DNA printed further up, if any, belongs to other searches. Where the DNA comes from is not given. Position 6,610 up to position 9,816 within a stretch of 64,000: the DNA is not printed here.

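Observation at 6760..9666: Exported WD40 beta-propeller fused to a C-terminal caspase (peptidase C14) domain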

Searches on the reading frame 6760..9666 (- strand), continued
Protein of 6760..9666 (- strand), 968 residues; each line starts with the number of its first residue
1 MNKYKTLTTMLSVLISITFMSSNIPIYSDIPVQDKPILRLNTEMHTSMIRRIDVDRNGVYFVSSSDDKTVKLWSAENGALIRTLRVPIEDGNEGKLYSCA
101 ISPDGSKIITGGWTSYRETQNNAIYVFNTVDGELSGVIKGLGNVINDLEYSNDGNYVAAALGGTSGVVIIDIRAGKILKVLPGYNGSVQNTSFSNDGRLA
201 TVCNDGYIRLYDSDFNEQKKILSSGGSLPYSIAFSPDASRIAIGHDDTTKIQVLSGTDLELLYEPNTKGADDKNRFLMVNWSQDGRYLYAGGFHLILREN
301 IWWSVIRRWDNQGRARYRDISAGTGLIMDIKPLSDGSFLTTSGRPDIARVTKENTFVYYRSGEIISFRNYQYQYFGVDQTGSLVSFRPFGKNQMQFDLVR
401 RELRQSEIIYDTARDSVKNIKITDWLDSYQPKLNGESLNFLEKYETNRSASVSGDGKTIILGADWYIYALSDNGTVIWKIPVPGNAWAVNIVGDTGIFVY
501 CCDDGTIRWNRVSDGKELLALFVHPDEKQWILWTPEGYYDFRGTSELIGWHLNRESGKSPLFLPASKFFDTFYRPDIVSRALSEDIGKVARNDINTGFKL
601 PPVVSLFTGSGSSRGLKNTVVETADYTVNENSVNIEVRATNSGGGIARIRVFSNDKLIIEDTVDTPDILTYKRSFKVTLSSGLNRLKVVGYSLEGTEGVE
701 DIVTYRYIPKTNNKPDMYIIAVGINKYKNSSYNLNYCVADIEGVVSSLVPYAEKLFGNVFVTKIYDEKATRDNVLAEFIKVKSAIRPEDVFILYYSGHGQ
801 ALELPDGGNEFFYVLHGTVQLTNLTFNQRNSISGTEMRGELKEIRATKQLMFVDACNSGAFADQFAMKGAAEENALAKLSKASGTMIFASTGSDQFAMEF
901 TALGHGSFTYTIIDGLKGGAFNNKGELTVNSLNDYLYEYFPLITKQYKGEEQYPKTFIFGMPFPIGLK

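Call 8: search_solved_structures(query=window:6760-9666:-, max_evalue=0.01, show_alignments=0)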
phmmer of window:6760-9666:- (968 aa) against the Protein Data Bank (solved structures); distinct sequences matched with E-value up to 0.01: 397 (the best 60 are shown).
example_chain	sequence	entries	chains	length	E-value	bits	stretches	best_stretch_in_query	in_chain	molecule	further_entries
2ymu_A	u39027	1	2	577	1.3e-48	168.8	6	45-251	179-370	WD-40 REPEAT PROTEIN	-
7bie_A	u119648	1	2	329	1.9e-27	98.7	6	45-109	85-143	nvWRAP-T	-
7bid_A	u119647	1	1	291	6.6e-24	87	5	45-109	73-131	v31WRAP-T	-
7bif_A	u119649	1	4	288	4.1e-23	84.4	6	44-108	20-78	v22WRAP-T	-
7big_A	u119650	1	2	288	5.6e-23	83.9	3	45-249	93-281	v13WRAP-T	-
5yzv_A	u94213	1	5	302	7.6e-20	73.5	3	154-258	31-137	Probable serine/threonine-protein kinase PkwA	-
6r60_A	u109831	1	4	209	1.3e-18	69.4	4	45-109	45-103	WD-40 repeat protein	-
9eh1_W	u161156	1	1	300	9.4e-18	66.6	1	39-239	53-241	Superkiller complex protein 8, N-terminally processed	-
6gmh_W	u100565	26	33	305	1e-17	66.5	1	39-247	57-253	WD repeat-containing protein 61 | WDR61 | Superkiller complex protein 8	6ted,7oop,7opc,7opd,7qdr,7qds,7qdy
3ow8_A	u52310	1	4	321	1.2e-17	66.2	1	39-247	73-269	WD repeat-containing protein 61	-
24xn_A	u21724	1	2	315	6e-16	60.6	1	30-237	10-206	WD repeat-containing protein 5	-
7bcy_A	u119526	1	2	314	9.5e-16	60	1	30-242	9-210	WD repeat-containing protein 5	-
3psl_A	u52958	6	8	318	1.1e-15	59.7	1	29-237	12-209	WD repeat-containing protein 5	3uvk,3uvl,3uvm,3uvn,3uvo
3emh_A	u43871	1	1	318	1.1e-15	59.7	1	30-239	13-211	WD repeat-containing protein 5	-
2g9a_A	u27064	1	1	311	1.2e-15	59.6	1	30-239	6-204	WD-repeat protein 5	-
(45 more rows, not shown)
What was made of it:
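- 8767..9561 (-): First beta-propeller (canonical WD40 repeats), residues 36-300, starting with the conserved '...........' motif. PDB 2YMU at E=1e-48 (call 8).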

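Call 10: find_encoding_contigs(protein=P0001, flank=10000, max_places=3)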
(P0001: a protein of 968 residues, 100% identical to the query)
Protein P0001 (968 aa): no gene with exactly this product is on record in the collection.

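Call 11: find_encoding_contigs(protein=P0002, flank=10000, max_places=3)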
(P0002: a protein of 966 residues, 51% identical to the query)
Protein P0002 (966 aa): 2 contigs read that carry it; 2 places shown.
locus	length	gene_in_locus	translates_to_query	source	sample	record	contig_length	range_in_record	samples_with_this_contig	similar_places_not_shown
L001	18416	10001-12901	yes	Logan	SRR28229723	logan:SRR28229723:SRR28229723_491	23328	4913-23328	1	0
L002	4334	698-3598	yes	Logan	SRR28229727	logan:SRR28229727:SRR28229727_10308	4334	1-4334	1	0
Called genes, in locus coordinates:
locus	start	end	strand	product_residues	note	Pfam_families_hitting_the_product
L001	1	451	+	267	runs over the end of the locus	PF11185:DUF2971 (weak)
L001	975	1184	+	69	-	-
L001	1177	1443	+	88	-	-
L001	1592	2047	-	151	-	-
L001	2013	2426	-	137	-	PF02561:FliS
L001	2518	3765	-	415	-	PF00278:Orn_DAP_Arg_deC, PF02784:Orn_Arg_deC_N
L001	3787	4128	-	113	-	PF02410:RsfS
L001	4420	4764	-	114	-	-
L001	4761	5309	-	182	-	-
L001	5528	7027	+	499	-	-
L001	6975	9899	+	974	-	-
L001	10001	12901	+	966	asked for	PF24782:WD40_MABP1-WDR62_2nd, PF24814:WD40_Prp19, PF25174:Beta-prop_THOC3, PF25175:Beta-prop_WDR5 (weak), PF25391:WD40_Gbeta, PF23381:Beta-prop_IFT122_1st, PF25174:Beta-prop_THOC3, PF00656:Peptidase_C14, +13 more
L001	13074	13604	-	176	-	-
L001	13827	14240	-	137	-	-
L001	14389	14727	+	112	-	PF05154:TM2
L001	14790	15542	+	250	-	PF20236:DUF6593 (faint)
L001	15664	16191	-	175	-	-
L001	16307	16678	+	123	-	-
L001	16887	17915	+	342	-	-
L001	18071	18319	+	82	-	-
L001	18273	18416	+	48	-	?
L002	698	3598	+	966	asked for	PF24782:WD40_MABP1-WDR62_2nd, PF24814:WD40_Prp19, PF25174:Beta-prop_THOC3, PF25175:Beta-prop_WDR5 (weak), PF25391:WD40_Gbeta, PF23381:Beta-prop_IFT122_1st, PF25174:Beta-prop_THOC3, PF00656:Peptidase_C14, +13 more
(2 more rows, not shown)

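Call 21: list_cluster_members(proteins=[P0001, P0004, P0011, P0031, P0043, P0049, P0068, P0083, P0013, P0042])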
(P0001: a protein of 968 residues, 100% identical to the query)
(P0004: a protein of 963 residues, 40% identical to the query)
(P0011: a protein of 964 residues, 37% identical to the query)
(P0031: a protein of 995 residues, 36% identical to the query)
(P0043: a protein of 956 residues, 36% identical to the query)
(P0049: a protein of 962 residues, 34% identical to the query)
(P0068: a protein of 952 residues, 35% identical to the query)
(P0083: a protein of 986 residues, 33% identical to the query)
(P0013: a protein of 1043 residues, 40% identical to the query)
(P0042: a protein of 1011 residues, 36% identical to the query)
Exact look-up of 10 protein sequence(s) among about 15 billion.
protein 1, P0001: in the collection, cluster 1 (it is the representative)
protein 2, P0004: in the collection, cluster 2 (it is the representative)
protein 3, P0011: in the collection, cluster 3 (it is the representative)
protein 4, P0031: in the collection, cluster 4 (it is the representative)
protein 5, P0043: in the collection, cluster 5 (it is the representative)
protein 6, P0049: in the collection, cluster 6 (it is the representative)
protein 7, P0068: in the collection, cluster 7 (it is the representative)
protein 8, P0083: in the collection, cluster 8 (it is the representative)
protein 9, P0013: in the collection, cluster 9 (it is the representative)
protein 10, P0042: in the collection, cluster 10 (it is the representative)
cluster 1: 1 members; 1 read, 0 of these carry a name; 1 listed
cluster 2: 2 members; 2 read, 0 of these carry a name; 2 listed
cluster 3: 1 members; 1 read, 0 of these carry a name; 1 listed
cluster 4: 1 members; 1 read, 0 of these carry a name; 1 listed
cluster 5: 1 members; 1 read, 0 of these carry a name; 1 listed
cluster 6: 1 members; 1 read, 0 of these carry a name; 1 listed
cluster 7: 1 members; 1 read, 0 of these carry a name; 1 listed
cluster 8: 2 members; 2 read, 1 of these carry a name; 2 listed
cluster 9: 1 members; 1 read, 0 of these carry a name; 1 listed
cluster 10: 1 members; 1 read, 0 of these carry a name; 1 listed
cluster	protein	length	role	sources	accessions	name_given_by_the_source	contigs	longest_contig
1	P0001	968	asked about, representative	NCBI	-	-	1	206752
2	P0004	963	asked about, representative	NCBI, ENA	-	-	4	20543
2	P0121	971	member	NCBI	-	-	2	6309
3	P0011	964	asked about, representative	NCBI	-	-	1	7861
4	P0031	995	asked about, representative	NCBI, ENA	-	-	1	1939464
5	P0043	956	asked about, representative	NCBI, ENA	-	-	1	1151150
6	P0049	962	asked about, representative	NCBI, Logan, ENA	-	-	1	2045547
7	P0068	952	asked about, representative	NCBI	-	-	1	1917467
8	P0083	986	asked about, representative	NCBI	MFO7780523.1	MAG: caspase family protein [Spirochaetia bacterium]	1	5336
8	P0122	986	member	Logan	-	-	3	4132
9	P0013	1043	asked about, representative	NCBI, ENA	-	-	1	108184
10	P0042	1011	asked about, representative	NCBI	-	-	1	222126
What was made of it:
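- Tried and rejected: Organism lookup. find_encoding_contigs for the exact protein returned nothing on record (call 10), and list_cluster_members gave no names (call 21).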
